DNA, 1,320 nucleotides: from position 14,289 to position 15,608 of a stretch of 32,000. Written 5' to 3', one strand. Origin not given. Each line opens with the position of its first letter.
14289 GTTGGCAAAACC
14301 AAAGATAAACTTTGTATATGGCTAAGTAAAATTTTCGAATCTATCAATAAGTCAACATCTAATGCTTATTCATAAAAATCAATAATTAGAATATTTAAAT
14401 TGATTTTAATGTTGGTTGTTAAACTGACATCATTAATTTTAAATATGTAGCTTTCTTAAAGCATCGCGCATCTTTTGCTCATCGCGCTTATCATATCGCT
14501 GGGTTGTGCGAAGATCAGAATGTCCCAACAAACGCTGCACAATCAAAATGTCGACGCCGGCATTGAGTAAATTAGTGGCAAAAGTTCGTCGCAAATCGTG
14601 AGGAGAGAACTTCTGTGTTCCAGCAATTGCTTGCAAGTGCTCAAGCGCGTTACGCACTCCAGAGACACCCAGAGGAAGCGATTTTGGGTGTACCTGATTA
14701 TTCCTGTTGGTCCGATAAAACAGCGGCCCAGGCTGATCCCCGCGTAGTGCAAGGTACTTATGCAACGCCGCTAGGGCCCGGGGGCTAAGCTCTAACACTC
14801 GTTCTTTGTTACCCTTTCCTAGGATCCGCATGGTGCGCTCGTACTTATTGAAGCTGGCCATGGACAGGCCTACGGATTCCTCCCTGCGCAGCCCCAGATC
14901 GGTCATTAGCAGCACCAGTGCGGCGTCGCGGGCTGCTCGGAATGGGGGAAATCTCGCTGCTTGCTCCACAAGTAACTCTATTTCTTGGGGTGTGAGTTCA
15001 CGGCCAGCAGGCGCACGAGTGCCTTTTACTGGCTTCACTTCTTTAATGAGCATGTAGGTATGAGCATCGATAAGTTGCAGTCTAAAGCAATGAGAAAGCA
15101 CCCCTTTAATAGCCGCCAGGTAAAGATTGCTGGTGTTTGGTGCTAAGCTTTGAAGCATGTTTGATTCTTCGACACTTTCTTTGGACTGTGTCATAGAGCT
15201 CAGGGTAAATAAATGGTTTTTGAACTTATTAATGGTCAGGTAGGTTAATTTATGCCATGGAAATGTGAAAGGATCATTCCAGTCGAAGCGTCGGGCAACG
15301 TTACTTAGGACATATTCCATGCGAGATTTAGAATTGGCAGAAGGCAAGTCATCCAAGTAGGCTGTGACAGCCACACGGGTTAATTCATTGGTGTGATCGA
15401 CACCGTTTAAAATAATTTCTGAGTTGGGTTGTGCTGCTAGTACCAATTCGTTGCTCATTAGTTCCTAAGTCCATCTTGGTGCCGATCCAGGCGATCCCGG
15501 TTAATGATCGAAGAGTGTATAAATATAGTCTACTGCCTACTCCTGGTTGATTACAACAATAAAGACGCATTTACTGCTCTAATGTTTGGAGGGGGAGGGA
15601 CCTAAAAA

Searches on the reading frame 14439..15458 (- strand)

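Call 10: search_protein_families(library=pfam, proteins=[window:14439-15458:-], max_evalue=0.01)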
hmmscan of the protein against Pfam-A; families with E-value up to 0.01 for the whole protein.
window:14439-15458:- (339 aa): 2 families
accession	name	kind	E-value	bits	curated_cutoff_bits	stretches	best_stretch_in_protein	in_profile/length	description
PF00589.27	Phage_integrase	-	6.2e-31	107.9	27.1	1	155-327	3-170/172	Phage integrase family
PF13102.12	Phage_int_SAM_5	-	0.0063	17.3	22.3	0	65-135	40-93/98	Phage integrase SAM-like domain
